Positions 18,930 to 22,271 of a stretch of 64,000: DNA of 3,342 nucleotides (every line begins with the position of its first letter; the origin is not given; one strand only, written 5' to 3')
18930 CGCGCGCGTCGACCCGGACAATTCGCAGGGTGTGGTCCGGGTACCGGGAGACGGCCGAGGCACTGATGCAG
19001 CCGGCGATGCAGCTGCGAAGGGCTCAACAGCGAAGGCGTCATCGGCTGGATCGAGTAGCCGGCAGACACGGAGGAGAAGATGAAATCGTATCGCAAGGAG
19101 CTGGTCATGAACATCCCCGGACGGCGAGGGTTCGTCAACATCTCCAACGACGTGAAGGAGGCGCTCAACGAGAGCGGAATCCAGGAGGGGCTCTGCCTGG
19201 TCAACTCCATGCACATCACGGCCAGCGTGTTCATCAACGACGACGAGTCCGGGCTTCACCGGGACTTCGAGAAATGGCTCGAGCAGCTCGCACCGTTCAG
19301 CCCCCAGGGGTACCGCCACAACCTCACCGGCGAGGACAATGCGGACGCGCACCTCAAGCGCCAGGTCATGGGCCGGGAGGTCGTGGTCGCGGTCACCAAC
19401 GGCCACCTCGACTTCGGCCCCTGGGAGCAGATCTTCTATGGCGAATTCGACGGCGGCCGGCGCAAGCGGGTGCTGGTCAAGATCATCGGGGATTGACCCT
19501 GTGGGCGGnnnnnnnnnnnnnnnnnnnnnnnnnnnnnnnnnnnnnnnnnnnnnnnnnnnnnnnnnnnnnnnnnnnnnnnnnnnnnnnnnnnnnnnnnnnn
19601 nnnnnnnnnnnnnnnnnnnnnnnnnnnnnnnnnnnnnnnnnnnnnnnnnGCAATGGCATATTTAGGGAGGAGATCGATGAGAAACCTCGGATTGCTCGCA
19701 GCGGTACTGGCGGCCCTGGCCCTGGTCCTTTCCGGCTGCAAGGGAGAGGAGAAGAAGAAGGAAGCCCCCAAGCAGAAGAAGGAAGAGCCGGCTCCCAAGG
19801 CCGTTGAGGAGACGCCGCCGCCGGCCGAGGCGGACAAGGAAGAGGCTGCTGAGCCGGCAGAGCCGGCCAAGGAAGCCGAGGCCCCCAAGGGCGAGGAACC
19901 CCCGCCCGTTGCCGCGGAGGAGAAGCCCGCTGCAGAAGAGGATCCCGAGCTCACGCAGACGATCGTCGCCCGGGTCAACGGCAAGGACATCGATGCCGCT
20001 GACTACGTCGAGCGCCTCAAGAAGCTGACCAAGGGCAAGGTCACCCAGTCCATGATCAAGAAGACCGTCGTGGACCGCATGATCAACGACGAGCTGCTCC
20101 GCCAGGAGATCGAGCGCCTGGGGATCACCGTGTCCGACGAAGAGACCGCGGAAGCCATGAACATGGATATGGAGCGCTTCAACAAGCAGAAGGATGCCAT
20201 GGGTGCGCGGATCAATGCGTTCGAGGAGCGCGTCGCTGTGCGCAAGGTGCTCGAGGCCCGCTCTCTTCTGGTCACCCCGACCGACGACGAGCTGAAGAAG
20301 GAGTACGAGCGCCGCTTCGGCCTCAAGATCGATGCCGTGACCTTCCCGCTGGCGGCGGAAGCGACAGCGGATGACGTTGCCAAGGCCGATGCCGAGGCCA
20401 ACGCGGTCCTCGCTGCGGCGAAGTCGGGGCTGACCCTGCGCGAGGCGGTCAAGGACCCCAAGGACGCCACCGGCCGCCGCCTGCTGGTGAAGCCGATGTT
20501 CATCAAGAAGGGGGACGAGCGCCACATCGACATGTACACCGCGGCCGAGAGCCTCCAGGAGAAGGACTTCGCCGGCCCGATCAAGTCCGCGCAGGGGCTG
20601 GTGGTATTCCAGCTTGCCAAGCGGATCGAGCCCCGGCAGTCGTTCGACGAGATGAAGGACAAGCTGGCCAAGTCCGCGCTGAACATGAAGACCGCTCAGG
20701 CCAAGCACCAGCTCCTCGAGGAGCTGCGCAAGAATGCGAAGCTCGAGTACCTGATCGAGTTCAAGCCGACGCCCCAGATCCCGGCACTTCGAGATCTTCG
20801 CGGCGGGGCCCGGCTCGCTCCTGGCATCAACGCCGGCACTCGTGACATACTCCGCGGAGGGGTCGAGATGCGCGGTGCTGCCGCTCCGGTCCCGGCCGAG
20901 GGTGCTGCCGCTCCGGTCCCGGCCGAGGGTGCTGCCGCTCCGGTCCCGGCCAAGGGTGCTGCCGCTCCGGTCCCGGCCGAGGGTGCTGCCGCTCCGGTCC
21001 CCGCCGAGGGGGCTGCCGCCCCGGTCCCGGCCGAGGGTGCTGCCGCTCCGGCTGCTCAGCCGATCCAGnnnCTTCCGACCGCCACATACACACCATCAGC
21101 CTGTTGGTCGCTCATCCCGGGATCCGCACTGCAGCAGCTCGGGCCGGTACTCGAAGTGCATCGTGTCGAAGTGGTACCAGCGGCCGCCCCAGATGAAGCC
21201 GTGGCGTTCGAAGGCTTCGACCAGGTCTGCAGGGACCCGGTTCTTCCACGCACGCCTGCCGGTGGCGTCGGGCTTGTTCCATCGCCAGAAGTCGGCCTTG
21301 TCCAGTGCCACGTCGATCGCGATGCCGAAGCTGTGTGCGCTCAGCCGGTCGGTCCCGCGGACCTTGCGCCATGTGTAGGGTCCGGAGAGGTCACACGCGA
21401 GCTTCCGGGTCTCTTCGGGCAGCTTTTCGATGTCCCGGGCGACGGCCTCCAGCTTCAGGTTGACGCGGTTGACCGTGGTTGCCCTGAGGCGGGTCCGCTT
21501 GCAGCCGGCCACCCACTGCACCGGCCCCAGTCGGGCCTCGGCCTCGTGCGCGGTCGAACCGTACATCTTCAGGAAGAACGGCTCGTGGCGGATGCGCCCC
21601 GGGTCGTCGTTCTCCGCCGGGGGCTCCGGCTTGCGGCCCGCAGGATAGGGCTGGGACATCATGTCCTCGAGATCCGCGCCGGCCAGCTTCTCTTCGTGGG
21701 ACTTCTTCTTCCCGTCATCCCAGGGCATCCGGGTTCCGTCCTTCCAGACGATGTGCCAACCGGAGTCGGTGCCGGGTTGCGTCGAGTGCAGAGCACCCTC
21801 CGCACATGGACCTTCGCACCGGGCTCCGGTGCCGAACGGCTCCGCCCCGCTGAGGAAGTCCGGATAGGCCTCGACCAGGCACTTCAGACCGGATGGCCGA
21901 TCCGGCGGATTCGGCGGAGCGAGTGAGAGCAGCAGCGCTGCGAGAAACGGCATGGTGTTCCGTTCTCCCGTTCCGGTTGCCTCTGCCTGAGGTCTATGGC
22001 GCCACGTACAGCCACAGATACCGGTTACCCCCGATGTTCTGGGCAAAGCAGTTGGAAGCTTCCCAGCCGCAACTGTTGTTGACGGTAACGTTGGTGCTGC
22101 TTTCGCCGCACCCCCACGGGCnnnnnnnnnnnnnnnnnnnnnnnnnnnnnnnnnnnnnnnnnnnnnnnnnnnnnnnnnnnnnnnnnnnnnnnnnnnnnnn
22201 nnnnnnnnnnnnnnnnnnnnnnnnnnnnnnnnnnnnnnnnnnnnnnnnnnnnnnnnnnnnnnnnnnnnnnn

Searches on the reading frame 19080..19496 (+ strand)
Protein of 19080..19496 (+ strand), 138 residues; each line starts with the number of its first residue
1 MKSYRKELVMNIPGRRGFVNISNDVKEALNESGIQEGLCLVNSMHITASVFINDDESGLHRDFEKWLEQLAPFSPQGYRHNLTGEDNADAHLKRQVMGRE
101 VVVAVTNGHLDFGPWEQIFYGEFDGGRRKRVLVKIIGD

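Call 11: find_encoding_contigs(protein=window:19080-19496:+, flank=10000, max_places=10)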
Protein window:19080-19496:+ (138 aa): 2 contigs read that carry it; 2 places shown.
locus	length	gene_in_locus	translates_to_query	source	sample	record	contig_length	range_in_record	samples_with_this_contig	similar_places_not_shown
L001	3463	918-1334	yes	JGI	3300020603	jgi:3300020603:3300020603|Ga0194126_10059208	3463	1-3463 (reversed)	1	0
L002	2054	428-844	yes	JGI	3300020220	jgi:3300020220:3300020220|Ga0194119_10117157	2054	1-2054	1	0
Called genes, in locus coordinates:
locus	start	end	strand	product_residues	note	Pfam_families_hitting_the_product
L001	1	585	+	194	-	?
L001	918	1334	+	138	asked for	PF01894:YjbQ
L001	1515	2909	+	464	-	PF13624:SurA_N_3, PF13623:SurA_N_2, PF13145:Rotamase_2 (weak)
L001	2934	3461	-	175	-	?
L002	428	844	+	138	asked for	PF01894:YjbQ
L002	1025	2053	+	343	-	?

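Call 12: search_protein_families(library=pfam, proteins=[window:19080-19493:+], max_evalue=0.01)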
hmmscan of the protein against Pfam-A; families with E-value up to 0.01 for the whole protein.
window:19080-19493:+ (138 aa): 1 family
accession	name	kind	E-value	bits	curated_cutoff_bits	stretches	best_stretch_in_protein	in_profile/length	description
PF01894.22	UPF0047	-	7.4e-37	126.5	27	1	20-135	1-117/117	Uncharacterised protein family UPF0047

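Call 14: find_related_loci(query=window:19080-19493:+, collection=genome_contigs, flank=10000)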
Query window:19080-19493:+ (138 aa) in genome_contigs; peptide patterns used: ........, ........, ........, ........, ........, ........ (x = any residue, [..] = any of these).
600 stretches matched a pattern (row limit reached: there are more); 572 encode a relative of the query (tblastn E <= 1e-3); the best 80 are kept; 80 distinct loci.
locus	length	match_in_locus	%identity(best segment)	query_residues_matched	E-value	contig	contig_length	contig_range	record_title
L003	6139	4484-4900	79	1-138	1e-75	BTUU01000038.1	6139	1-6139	MAG: Planctomycetota bacterium AMX-MBFR-47 DNA, sequence38, whole genome shotgun sequence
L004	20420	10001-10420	81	1-138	1e-74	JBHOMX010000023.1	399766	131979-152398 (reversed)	MAG: Candidatus Brachytrichaceae bacterium NZ_4S206 k127_1942254, whole genome shotgun sequence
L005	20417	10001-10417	81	1-138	6e-74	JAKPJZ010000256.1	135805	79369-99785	MAG: Chloroflexota bacterium isolate JPAS_maxbin.107 k141_1121623, whole genome shotgun sequence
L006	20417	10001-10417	81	1-138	3e-73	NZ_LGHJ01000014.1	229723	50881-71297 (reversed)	Bellilinea caldifistulae strain GOMI-1 contig_6, whole genome shotgun sequence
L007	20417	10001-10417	77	1-138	3e-73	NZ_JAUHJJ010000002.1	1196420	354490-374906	Bradyrhizobium sp. SZCCHNR1093 NODE_2, whole genome shotgun sequence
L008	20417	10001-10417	78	1-138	6e-73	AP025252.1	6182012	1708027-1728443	Bryobacterales bacterium F-183 DNA, nearly complete genome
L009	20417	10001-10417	81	1-138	8e-73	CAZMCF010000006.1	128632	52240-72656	MAG TPA_asm: uncultured Anaerolinea sp. isolate binchicken_co107_434 genome assembly, contig: NODE_283_length_128632_cov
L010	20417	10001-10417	81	1-138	7e-73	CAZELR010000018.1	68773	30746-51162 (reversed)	MAG TPA_asm: uncultured Anaerolineales bacterium isolate binchicken_co115_154 genome assembly, contig: NODE_766_length_6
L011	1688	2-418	81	1-138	7e-76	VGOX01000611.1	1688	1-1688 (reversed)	MAG: Chloroflexi bacterium isolate M_DeepCast_65m_m2_156 M_DeepCast_65m_m2_156_Ga0194120_10117201, whole genome shotgun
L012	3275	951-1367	77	1-138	1e-72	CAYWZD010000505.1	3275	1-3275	MAG TPA_asm: uncultured Victivallales bacterium isolate SRP216815_co1_168 genome assembly, contig: NODE_42780_length_327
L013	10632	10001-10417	80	1-138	3e-72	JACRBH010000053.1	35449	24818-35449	MAG: Chloroflexi bacterium isolate NC_groundwater_1615_Pr3_B-0.1um_50_40 SR-2_scaffold_141_765219, whole genome shotgun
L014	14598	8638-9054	80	1-138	5e-72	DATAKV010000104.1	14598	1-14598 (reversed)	MAG TPA_asm: Anaerolineales bacterium isolate SMAG_U6947 k141_42922, whole genome shotgun sequence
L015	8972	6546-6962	79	1-138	5e-72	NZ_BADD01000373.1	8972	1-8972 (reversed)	Rhodopseudomonas sp. B29, whole genome shotgun sequence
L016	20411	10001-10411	80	1-136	4e-72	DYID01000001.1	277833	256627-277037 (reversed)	MAG TPA_asm: Anaerolinea sp. isolate TT109_57_62 Afr_mines_TT109_14_length_277833_cov_25_891280, whole genome shotgun se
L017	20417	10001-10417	81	1-138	4e-72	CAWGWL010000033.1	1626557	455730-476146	MAG: uncultured Chloroflexia bacterium isolate MFD02809.bin.2.5 genome assembly, contig: contig_42931, whole genome shot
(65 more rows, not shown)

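Call 77: search_protein_families(library=phrogs, proteins=[window:19080-19493:+], max_evalue=0.01)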
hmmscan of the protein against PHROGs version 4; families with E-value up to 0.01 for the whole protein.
window:19080-19493:+ (138 aa): 0 families

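Call 78: search_protein_families(library=padloc, proteins=[window:19080-19493:+], max_evalue=0.01)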
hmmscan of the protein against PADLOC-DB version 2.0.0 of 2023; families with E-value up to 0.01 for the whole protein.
window:19080-19493:+ (138 aa): 0 families

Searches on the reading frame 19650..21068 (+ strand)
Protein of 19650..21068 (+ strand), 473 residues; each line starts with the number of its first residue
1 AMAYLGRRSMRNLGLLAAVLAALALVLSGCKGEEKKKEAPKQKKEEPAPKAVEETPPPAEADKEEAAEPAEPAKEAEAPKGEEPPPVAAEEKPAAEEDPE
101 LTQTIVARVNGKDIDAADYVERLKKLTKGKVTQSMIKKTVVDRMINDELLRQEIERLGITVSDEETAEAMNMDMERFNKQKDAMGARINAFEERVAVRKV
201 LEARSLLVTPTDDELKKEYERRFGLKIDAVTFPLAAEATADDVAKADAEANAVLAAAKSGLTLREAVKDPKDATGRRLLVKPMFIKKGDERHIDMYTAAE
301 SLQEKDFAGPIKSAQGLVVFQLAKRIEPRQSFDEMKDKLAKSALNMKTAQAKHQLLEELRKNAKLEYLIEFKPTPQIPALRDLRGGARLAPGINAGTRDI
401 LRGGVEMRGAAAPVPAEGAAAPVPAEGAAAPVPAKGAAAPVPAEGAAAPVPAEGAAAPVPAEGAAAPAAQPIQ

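Call 12: search_protein_families(library=pfam, proteins=[window:19650-21068:+], max_evalue=0.01)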
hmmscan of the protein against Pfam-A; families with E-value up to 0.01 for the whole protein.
window:19650-21068:+ (473 aa): 4 families
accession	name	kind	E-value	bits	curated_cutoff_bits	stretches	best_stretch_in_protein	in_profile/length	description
PF13623.11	SurA_N_2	-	5.2e-13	49.5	28.5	1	102-178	39-130/145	SurA-like N-terminal domain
PF13624.11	SurA_N_3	-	3.3e-09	37.2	27.2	1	104-180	40-126/162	SurA-like N-terminal domain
PF13145.12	Rotamase_2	-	4.4e-06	27.9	27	1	210-337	1-121/121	PPIC-type PPIASE domain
PF09312.16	SurA_N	-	0.0007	20.2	30.8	1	124-190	30-103/118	SurA N-terminal domain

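Call 17: find_related_loci(query=window:19650-21068:+, collection=metagenome_contigs, flank=10000)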
Query window:19650-21068:+ (473 aa) in metagenome_contigs; peptide patterns used: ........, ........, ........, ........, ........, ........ (x = any residue, [..] = any of these).
284 stretches matched a pattern; 6 encode a relative of the query (tblastn E <= 1e-3); 6 distinct loci.
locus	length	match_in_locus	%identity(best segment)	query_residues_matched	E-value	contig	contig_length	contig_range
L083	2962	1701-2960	84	7-428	0e+0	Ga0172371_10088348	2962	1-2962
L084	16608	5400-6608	84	4-408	0e+0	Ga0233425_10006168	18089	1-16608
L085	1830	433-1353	72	95-402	1e-154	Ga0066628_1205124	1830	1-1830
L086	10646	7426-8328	69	101-402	6e-139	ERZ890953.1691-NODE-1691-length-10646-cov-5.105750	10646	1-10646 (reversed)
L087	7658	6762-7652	66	101-398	2e-131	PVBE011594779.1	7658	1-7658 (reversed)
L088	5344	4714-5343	74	97-306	6e-97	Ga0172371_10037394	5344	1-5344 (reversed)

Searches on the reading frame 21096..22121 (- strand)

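Call 29: search_protein_families(library=pfam, proteins=[window:21096-22121:-], max_evalue=1)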
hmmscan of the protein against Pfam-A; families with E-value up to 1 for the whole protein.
window:21096-22121:- (341 aa): 1 family
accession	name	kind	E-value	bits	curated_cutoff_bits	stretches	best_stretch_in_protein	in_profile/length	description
PF13539.11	Peptidase_M15_4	-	5.7e-21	75.3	25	1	255-325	1-70/70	D-alanyl-D-alanine carboxypeptidase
